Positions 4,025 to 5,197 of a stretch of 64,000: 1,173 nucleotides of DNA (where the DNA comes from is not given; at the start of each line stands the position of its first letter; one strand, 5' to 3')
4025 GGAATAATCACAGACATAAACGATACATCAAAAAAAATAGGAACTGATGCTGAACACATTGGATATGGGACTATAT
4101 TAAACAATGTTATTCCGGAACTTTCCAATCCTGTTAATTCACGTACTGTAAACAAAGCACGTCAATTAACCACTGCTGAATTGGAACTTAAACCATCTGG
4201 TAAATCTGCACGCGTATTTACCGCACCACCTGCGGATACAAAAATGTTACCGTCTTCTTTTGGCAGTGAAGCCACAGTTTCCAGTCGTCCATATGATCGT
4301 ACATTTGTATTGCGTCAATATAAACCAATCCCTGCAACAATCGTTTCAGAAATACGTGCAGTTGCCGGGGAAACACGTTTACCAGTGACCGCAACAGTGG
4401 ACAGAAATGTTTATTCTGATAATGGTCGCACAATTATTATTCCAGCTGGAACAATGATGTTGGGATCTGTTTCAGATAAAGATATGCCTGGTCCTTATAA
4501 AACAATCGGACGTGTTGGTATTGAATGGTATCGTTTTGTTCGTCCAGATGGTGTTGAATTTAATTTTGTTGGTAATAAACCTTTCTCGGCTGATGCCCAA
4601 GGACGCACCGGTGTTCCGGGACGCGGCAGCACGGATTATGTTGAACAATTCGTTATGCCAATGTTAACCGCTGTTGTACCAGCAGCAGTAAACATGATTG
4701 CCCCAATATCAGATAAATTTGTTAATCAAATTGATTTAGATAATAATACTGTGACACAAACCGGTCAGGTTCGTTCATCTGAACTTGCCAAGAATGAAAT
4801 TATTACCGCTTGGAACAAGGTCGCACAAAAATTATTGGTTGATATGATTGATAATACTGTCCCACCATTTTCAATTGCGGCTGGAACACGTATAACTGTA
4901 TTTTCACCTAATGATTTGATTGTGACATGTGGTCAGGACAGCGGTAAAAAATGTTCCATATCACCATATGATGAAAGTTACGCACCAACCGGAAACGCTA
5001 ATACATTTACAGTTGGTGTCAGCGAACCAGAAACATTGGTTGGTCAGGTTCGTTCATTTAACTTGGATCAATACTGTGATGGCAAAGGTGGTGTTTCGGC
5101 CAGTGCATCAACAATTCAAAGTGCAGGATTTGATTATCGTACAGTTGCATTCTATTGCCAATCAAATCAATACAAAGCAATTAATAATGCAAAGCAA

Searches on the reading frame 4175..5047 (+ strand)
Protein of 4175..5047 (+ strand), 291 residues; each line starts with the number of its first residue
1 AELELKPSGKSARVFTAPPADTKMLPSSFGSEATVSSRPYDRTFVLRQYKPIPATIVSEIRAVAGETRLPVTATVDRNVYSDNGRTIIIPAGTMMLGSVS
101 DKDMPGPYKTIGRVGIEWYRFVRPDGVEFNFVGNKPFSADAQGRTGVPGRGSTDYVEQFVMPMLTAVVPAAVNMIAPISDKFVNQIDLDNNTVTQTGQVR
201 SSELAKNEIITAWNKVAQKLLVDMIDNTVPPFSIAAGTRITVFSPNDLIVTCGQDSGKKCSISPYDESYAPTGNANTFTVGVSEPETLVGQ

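Call 43: search_dna_similar(query=window:4175-5047:+, collection=plasmids, mode=protein, max_evalue=0.001, max_rows=15, rows=spread)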
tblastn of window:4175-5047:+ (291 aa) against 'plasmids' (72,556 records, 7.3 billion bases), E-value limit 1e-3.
Records with a match: 552; places in all: 558; records where one place covers at least 80% of the query: 11.
Best place of each record, by identity: <60% 552.
By first word of the organism name: Rhizobium 77; Acinetobacter 49; uncultured 36; Sinorhizobium 35; Campylobacter 33; Agrobacterium 32; Xanthomonas 31; Sphingobium 27; Mesorhizobium 19; Sphingomonas 15; and 82 more.
By predicted mobility (MOB-suite, as given by PLSDB): conjugative 356; non-mobilizable 172; mobilizable 24.
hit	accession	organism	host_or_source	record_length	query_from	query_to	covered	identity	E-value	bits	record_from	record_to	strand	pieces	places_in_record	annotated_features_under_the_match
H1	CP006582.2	Mesorhizobium huakuii 7653R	Rice field soil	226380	1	248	85%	29.7%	9e-12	73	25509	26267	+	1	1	conjugal transfer protein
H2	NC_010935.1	Comamonas testosteroni CNB-1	-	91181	44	248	70%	30.3%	1e-6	57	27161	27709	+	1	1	TrbI/VirB10 family protein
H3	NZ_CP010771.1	Phaeobacter piscinae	cell culture,fish larvae aquaculture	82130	42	248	71%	29.0%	5e-7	58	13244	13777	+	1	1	TrbI/VirB10 family protein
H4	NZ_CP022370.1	Bosea sp. AS-1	-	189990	55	248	67%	30.2%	1e-10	69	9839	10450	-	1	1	virB10: type IV secretion system protein VirB10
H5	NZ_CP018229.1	Rhizobium leguminosarum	Vavilovia formosa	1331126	71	248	61%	31.6%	5e-11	71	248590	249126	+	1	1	record has no annotation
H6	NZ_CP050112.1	Rhizobium leguminosarum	Trifolium repens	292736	71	248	61%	30.5%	1e-10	69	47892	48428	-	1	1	virB10: type IV secretion system protein VirB10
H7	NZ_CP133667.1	Acinetobacter bereziniae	Homo sapiens,tracheal aspirate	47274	41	248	71%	26.1%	1e-8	63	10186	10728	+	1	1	TrbI/VirB10 family protein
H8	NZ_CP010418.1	Azotobacter chroococcum NCIMB 8003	cell culture,soil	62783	44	251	71%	25.6%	5e-4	49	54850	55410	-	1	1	TrbI/VirB10 family protein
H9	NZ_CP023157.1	Xanthomonas citri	Gossypium hirsutum,cell culture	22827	49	251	70%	25.4%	2e-5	53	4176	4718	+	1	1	TrbI/VirB10 family protein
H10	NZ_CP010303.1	Campylobacter jejuni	Homo sapiens,stool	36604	35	248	74%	23.4%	1e-6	57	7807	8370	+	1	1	DNA type IV secretion system protein ComB10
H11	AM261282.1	uncultured bacterium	-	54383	44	207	56%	29.7%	1e-4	51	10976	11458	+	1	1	trbI: TrbI protein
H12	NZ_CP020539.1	Sphingobium herbicidovorans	cell culture,soil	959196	17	168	52%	30.7%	6e-4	49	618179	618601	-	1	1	virB10: type IV secretion system protein VirB10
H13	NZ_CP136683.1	Thalassospira lucentensis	Macrocystis pyrifera gametophyte,Whole ...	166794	18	176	55%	25.9%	4e-4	49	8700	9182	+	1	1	TrbI/VirB10 family protein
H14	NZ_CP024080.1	Xanthomonas citri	citrus,whole organism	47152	41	168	44%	27.9%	5e-4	49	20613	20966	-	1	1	virB10: type IV secretion system protein VirB10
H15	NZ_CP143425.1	Roseobacter litoralis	Fucus vesiculosus var. spiralis,cell ...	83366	62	171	38%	30.0%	8e-4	49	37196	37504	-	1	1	TrbI/VirB10 family protein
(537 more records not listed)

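Call 44: get_annotated_region(hit=H4, flank=9000)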
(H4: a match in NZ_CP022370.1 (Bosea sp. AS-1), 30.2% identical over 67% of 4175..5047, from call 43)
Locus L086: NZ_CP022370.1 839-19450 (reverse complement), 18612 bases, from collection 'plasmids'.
description: Bosea sp. AS-1 plasmid unnamed1, complete sequence
organism: Bosea sp. AS-1 (NCBI taxid 2015316)
taxonomy: Bacteria; Pseudomonadota; Alphaproteobacteria; Hyphomicrobiales; Boseaceae; Bosea; Bosea sp. AS-1
host: -; source: -; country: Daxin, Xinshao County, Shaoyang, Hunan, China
typing (MOB-suite, as given by PLSDB): conjugative; replicon rep_cluster_479; relaxase MOBP; mating-pair formation MPF_T
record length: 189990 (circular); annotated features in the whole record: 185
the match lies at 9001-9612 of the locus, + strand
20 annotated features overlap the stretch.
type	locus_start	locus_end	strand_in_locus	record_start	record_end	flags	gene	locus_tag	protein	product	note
CDS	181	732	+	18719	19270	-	-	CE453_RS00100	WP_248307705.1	lytic transglycosylase domain-containing protein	-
CDS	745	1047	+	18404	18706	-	-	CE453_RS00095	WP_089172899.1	TrbC/VirB2 family protein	-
CDS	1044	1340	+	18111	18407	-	-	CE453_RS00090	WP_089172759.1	VirB3 family type IV secretion system protein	-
CDS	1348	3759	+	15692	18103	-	-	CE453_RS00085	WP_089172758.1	VirB4 family type IV secretion system protein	-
CDS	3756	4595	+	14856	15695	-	-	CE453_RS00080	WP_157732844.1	hypothetical protein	-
CDS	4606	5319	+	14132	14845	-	-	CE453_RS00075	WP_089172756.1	type IV secretion system protein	-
CDS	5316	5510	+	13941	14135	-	-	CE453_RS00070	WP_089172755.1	hypothetical protein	-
CDS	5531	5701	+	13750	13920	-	-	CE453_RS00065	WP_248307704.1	hypothetical protein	-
CDS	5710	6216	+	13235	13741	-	-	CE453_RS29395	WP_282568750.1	type IV secretion system protein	GO:0030255 - protein secretion by the type IV secretion system [Evidence IEA]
CDS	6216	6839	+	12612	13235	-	-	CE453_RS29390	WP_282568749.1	type IV secretion system protein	GO:0030255 - protein secretion by the type IV secretion system [Evidence IEA]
CDS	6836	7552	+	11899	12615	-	-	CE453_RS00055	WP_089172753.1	virB8 family protein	-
CDS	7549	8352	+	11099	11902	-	virB9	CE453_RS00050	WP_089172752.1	P-type conjugative transfer protein VirB9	-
CDS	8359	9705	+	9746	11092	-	virB10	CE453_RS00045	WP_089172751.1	type IV secretion system protein VirB10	-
CDS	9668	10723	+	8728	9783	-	virB11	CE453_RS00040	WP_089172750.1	P-type DNA transfer ATPase VirB11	GO:0044097 - secretion by the type IV secretion system [Evidence IEA]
CDS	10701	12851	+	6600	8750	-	-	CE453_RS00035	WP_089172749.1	type IV secretory system conjugative DNA transfer family protein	-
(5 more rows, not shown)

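Call 58: get_annotated_region(hit=H6, flank=7000)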
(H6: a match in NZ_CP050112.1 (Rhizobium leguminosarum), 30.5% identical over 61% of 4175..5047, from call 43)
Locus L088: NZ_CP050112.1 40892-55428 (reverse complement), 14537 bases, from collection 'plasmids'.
description: Rhizobium leguminosarum bv. trifolii strain 3B plasmid pRL3b5, complete sequence
organism: Rhizobium leguminosarum (NCBI taxid 386)
taxonomy: Bacteria; Pseudomonadota; Alphaproteobacteria; Hyphomicrobiales; Rhizobiaceae; Rhizobium; Rhizobium leguminosarum
host: -; source: Trifolium repens; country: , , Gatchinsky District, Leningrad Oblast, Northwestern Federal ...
typing (MOB-suite, as given by PLSDB): conjugative; relaxase MOBP,MOBP; mating-pair formation MPF_T
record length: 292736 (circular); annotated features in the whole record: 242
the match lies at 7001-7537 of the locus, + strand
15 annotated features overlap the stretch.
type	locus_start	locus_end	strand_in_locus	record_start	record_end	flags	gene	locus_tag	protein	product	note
CDS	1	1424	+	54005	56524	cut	-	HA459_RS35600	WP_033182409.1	VirB4 family type IV secretion/conjugal transfer ATPase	-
CDS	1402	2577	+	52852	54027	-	-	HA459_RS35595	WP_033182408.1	transglycosylase SLT domain-containing protein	-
CDS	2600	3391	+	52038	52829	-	-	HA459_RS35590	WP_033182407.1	hypothetical protein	-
CDS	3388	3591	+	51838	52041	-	-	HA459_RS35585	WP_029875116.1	hypothetical protein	-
CDS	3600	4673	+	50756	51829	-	-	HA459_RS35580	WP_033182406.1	type IV secretion system protein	-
CDS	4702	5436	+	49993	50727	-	-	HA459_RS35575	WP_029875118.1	VirB8/TrbF family protein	-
CDS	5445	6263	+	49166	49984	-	-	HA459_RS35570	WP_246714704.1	TrbG/VirB9 family P-type conjugative transfer protein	-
CDS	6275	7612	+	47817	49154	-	virB10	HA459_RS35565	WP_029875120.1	type IV secretion system protein VirB10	-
CDS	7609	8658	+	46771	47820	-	virB11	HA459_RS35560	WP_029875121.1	P-type DNA transfer ATPase VirB11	GO:0044097 - secretion by the type IV secretion system [Evidence IEA]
CDS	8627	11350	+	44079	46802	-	-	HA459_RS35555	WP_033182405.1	type IV secretory system conjugative DNA transfer family protein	-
CDS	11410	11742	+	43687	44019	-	-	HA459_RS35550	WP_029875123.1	hypothetical protein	-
CDS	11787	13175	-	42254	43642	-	-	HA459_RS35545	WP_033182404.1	hypothetical protein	-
CDS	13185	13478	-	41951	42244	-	-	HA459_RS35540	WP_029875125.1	hypothetical protein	-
CDS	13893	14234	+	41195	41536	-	-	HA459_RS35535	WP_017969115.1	helix-turn-helix transcriptional regulator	-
CDS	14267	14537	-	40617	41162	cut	-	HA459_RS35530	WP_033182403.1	hypothetical protein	-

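Call 59: get_annotated_region(hit=H9, flank=7000)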
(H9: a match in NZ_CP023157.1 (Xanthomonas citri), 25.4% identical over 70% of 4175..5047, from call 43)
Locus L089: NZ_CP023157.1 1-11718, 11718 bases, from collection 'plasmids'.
description: Xanthomonas citri pv. malvacearum strain AR81009 plasmid unnamed2, complete sequence
organism: Xanthomonas citri (NCBI taxid 86040)
taxonomy: Bacteria; Pseudomonadota; Gammaproteobacteria; Lysobacterales; Lysobacteraceae; Xanthomonas; Xanthomonas citri
host: -; source: Gossypium hirsutum,cell culture; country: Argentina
typing (MOB-suite, as given by PLSDB): non-mobilizable; mating-pair formation MPF_T
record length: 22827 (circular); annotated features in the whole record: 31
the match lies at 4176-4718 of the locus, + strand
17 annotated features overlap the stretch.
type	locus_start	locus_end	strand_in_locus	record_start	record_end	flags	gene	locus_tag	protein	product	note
CDS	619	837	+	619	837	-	-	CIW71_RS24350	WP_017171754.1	hypothetical protein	-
CDS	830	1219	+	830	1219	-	-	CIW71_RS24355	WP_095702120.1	hypothetical protein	-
CDS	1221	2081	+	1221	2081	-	-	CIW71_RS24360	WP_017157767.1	type IV secretion system protein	-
CDS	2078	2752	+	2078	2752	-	-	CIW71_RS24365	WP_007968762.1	type IV secretion system protein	-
CDS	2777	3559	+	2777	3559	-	virB9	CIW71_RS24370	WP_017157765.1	P-type conjugative transfer protein VirB9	-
CDS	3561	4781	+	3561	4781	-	-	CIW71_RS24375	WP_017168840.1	TrbI/VirB10 family protein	-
CDS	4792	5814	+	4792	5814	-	virB11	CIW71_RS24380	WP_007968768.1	P-type DNA transfer ATPase VirB11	GO:0044097 - secretion by the type IV secretion system [Evidence IEA]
CDS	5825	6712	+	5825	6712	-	-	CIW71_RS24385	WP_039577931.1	lytic transglycosylase domain-containing protein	-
CDS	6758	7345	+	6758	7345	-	-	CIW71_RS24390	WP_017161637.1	hypothetical protein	-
CDS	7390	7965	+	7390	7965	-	-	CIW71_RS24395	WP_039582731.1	phospholipase D family protein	-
CDS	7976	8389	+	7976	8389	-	-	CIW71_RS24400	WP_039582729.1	hypothetical protein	-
CDS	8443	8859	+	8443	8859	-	-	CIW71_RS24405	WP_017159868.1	hypothetical protein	-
CDS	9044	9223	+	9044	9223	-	-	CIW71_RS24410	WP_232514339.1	antitoxin MazE family protein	-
CDS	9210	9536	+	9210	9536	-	-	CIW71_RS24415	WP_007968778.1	type II toxin-antitoxin system PemK/MazF family toxin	-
CDS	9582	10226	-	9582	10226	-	-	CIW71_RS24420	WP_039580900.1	Abi family protein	-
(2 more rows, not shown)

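Call 60: get_annotated_region(hit=H2, flank=7000)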
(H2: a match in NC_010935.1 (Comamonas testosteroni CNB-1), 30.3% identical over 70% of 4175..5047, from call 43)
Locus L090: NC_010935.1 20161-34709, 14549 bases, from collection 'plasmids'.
description: Comamonas testosteroni CNB-1 plasmid pCNB, complete sequence
organism: Comamonas testosteroni CNB-1 (NCBI taxid 543891)
taxonomy: Bacteria; Pseudomonadota; Betaproteobacteria; Burkholderiales; Comamonadaceae; Comamonas; Comamonas testosteroni; Comamonas testosteroni CNB-1
host: -; source: -; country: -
typing (MOB-suite, as given by PLSDB): conjugative; replicon IncP; relaxase MOBP; mating-pair formation MPF_T
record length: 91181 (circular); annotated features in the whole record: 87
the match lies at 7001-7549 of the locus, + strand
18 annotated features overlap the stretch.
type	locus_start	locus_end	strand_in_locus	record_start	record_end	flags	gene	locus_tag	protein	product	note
CDS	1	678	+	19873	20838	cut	trbB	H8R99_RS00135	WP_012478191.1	P-type conjugative transfer ATPase TrbB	-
CDS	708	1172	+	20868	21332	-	trbC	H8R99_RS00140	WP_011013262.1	conjugal transfer system pilin TrbC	-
CDS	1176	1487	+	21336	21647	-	-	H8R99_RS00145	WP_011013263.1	conjugal transfer protein TrbD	-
CDS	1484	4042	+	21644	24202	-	-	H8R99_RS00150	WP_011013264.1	VirB4 family type IV secretion/conjugal transfer ATPase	-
CDS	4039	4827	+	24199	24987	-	-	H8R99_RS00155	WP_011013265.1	conjugal transfer protein TrbF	-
CDS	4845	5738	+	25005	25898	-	trbG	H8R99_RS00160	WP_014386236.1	P-type conjugative transfer protein TrbG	GO:0009291 - unidirectional conjugation [Evidence IEA]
CDS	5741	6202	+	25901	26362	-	-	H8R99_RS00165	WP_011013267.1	lipoprotein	-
CDS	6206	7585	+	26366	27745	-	-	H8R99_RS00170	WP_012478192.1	TrbI/VirB10 family protein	-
CDS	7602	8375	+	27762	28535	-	trbJ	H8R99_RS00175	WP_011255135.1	P-type conjugative transfer protein TrbJ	-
CDS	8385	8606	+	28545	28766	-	trbK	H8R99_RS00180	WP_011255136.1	entry exclusion lipoprotein TrbK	GO:0009292 - horizontal gene transfer [Evidence IEA]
CDS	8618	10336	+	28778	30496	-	trbL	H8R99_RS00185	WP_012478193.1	P-type conjugative transfer protein TrbL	GO:0009291 - unidirectional conjugation [Evidence IEA]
CDS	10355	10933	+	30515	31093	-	-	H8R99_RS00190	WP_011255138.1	TrbM/KikA/MpfK family conjugal transfer protein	-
CDS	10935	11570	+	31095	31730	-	-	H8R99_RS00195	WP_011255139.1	transglycosylase SLT domain-containing protein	-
CDS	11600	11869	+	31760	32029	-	-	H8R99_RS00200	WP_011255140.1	hypothetical protein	-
CDS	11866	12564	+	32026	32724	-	-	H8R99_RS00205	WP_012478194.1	TraX family protein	-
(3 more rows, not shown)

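Call 61: get_annotated_region(hit=H10, flank=7000)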
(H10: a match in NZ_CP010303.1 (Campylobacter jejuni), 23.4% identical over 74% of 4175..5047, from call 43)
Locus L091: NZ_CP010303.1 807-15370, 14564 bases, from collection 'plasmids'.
description: Campylobacter jejuni subsp. jejuni strain 00-0949 plasmid pVir, complete sequence
organism: Campylobacter jejuni (NCBI taxid 32022)
taxonomy: Bacteria; Campylobacterota; Epsilonproteobacteria; Campylobacterales; Campylobacteraceae; Campylobacter; Campylobacter jejuni
host: -; source: Homo sapiens,stool; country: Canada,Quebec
typing (MOB-suite, as given by PLSDB): conjugative; replicon rep_cluster_1502; relaxase MOBP; mating-pair formation MPF_T
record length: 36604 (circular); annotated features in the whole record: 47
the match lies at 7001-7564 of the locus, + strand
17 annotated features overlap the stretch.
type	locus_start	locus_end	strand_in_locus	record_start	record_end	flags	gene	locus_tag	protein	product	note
CDS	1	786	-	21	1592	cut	-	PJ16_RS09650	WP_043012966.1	relaxase/mobilization nuclease domain-containing protein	-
CDS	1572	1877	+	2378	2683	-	-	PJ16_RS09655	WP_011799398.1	hypothetical protein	-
CDS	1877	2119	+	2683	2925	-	-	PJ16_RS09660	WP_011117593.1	hypothetical protein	-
CDS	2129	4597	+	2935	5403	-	-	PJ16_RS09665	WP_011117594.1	ATPase AAA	-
CDS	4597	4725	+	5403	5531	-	-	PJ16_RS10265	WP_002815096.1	type IV secretion system protein VirB7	-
CDS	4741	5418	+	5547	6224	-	-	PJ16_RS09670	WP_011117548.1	VirB8/TrbF family protein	-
CDS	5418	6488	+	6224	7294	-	-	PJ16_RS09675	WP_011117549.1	TrbG/VirB9 family P-type conjugative transfer protein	-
CDS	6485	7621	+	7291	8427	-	-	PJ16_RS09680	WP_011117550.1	DNA type IV secretion system protein ComB10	-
CDS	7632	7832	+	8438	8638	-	-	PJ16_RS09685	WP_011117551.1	hypothetical protein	-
CDS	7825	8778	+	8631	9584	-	-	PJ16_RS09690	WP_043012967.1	CpaF/VirB11 family protein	-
CDS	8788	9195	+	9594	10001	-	-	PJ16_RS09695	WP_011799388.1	CopG family transcriptional regulator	-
CDS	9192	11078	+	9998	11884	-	-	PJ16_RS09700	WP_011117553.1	type IV secretory system conjugative DNA transfer family protein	-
CDS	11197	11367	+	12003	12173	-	-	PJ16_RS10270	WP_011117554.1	hypothetical protein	-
CDS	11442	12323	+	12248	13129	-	-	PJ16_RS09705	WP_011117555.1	ArdC family protein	-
CDS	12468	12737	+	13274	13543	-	-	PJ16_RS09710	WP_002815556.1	hypothetical protein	-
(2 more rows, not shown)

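Call 70: get_annotated_region(hit=H1, flank=6000)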
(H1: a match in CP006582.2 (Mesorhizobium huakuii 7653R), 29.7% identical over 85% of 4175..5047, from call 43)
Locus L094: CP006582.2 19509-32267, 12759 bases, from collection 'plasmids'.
description: Mesorhizobium huakuii 7653R plasmid pMHa, complete sequence
organism: Mesorhizobium huakuii 7653R (NCBI taxid 763057)
taxonomy: Bacteria; Pseudomonadota; Alphaproteobacteria; Hyphomicrobiales; Phyllobacteriaceae; Mesorhizobium; Mesorhizobium huakuii; Mesorhizobium huakuii 7653R
host: -; source: Rice field soil; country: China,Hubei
typing (MOB-suite, as given by PLSDB): non-mobilizable
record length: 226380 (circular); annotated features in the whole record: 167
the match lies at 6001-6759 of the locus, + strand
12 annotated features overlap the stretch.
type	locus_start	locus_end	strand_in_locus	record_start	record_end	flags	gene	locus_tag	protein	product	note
CDS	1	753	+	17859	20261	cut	-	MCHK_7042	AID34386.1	VirB4 family type IV secretion/conjugal transfer ATPase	-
CDS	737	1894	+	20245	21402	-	-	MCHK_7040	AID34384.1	transglycosylase SLT domain-containing protein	-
CDS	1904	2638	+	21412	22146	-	-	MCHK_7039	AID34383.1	conjugal transfer protein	-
CDS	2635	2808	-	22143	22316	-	-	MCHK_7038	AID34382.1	hypothetical protein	-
CDS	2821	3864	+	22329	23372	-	-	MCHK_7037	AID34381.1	hypothetical protein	-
CDS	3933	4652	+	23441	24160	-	-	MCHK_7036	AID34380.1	type VI secretion protein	-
CDS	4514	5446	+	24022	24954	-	-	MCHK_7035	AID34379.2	conjugal transfer protein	-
CDS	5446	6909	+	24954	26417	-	-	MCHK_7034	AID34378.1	conjugal transfer protein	-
CDS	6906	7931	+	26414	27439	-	virB11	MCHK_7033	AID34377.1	P-type DNA transfer ATPase VirB11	-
CDS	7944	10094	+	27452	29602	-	-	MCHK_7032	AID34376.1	TraM recognition domain-containing protein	-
CDS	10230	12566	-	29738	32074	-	-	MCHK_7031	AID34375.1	S8 family serine peptidase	-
CDS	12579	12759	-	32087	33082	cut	-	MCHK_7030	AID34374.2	AAA family ATPase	-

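Call 71: get_annotated_region(hit=H3, flank=6000)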
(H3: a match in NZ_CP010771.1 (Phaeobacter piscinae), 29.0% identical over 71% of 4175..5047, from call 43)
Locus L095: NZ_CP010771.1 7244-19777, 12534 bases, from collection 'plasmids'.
description: Phaeobacter piscinae strain P13 plasmid pP13_d, complete sequence
organism: Phaeobacter piscinae (NCBI taxid 1580596)
taxonomy: Bacteria; Pseudomonadota; Alphaproteobacteria; Rhodobacterales; Roseobacteraceae; Phaeobacter; Phaeobacter piscinae
host: -; source: cell culture,fish larvae aquaculture; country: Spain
typing (MOB-suite, as given by PLSDB): conjugative; replicon rep_cluster_538; relaxase MOBP; mating-pair formation MPF_T
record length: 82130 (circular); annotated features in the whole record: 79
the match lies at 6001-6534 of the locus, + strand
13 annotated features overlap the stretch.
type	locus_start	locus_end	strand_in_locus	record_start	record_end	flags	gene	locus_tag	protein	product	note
CDS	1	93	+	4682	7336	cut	-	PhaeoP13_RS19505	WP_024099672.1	VirB3 family type IV secretion system protein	-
CDS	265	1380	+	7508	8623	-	-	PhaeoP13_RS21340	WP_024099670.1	lytic transglycosylase domain-containing protein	-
CDS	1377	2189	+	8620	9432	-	-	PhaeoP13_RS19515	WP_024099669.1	type IV secretion system protein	-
CDS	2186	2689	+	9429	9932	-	-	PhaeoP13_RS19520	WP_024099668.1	hypothetical protein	-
CDS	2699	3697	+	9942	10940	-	-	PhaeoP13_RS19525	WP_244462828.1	type IV secretion system protein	-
CDS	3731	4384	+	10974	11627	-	-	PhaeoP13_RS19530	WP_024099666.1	type IV secretion system protein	-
CDS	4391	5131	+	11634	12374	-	-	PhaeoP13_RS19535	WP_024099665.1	TrbG/VirB9 family P-type conjugative transfer protein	-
CDS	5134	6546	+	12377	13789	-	-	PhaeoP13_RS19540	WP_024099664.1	TrbI/VirB10 family protein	-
CDS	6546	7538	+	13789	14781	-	virB11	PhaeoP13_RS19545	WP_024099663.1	P-type DNA transfer ATPase VirB11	GO:0044097 - secretion by the type IV secretion system [Evidence IEA]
CDS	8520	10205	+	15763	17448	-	-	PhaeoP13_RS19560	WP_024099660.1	hypothetical protein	-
CDS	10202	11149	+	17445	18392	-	-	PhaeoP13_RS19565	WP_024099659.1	alpha/beta hydrolase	-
CDS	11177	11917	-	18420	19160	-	-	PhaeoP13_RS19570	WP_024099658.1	zeta toxin family protein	-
CDS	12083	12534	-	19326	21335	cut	-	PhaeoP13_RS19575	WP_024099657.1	type IV secretory system conjugative DNA transfer family protein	-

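Call 72: get_annotated_region(hit=H7, flank=6000)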
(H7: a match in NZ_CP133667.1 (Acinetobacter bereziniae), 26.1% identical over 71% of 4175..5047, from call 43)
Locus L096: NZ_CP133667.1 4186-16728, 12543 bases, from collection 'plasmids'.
description: Acinetobacter bereziniae strain UCO-553 plasmid pNDM_UCO-553, complete sequence
organism: Acinetobacter bereziniae (NCBI taxid 106648)
taxonomy: Bacteria; Pseudomonadota; Gammaproteobacteria; Moraxellales; Moraxellaceae; Acinetobacter; Acinetobacter bereziniae
host: -; source: Homo sapiens,tracheal aspirate; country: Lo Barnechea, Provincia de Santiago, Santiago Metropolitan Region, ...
typing (MOB-suite, as given by PLSDB): conjugative; relaxase MOBQ; mating-pair formation MPF_T
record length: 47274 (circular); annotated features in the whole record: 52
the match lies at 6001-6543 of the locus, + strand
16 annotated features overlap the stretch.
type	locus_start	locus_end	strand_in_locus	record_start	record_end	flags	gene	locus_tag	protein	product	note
CDS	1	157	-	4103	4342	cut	-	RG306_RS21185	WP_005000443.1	hypothetical protein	-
CDS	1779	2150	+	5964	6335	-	-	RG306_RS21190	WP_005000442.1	hypothetical protein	-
CDS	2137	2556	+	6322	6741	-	-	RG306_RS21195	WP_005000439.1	hypothetical protein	-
CDS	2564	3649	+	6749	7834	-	-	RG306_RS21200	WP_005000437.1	type IV secretion system protein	GO:0030255 - protein secretion by the type IV secretion system [Evidence IEA]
CDS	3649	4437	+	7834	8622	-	-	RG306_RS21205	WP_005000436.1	VirB8/TrbF family protein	-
CDS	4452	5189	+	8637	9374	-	-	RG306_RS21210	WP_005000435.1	TrbG/VirB9 family P-type conjugative transfer protein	-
CDS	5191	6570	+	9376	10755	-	-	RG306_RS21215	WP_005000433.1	TrbI/VirB10 family protein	-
CDS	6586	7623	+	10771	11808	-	virB11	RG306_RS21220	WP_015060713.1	P-type DNA transfer ATPase VirB11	GO:0044097 - secretion by the type IV secretion system [Evidence IEA]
CDS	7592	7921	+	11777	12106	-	-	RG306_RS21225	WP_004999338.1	hypothetical protein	-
CDS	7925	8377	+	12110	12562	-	-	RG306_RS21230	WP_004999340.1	hypothetical protein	-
CDS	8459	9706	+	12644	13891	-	-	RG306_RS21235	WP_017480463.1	lytic transglycosylase domain-containing protein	-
CDS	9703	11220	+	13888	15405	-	-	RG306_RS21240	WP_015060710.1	type IV secretion system DNA-binding domain-containing protein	-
CDS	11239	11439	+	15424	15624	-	-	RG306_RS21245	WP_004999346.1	hypothetical protein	-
CDS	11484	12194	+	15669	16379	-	-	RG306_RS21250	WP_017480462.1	lytic transglycosylase domain-containing protein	-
CDS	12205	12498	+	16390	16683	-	-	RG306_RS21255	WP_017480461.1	TrbC/VirB2 family protein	-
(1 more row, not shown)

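Call 73: get_annotated_region(hit=H8, flank=6000)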
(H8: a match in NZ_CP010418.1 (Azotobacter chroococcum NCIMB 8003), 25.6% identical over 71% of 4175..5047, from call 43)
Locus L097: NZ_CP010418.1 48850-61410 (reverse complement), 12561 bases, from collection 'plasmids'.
description: Azotobacter chroococcum NCIMB 8003 plasmid pAcX50c, complete sequence
organism: Azotobacter chroococcum NCIMB 8003 (NCBI taxid 1328314)
taxonomy: Bacteria; Pseudomonadota; Gammaproteobacteria; Pseudomonadales; Pseudomonadaceae; Azotobacter; Azotobacter chroococcum; Azotobacter chroococcum NCIMB 8003
host: -; source: cell culture,soil; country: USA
typing (MOB-suite, as given by PLSDB): conjugative; replicon rep_cluster_782; relaxase MOBP; mating-pair formation MPF_T
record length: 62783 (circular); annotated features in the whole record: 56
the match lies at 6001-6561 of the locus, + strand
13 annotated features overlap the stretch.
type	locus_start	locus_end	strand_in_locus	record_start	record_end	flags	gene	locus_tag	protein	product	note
CDS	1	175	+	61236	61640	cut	trbC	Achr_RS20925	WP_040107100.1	conjugal transfer system pilin TrbC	-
CDS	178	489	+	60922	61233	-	-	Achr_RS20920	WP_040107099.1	conjugal transfer protein TrbD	-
CDS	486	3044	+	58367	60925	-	-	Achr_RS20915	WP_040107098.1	VirB4 family type IV secretion/conjugal transfer ATPase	-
CDS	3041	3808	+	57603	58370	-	-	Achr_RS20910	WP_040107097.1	conjugal transfer protein TrbF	-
CDS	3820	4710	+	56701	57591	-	trbG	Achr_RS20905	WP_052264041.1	P-type conjugative transfer protein TrbG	GO:0009291 - unidirectional conjugation [Evidence IEA]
CDS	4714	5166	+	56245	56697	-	-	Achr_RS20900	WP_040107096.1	conjugal transfer protein TrbH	-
CDS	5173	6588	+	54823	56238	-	-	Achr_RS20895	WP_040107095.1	TrbI/VirB10 family protein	-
CDS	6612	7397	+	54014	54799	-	trbJ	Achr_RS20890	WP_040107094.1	P-type conjugative transfer protein TrbJ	-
CDS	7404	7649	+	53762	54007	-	trbK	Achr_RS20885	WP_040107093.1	entry exclusion lipoprotein TrbK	GO:0009292 - horizontal gene transfer [Evidence IEA]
CDS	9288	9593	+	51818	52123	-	-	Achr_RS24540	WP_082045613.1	TrbM/KikA/MpfK family conjugal transfer protein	-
CDS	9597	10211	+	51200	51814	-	-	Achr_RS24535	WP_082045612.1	muramidase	-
CDS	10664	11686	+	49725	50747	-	-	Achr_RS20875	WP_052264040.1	RES family NAD+ phosphorylase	-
CDS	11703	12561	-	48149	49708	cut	-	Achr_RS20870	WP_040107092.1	IS66 family transposase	-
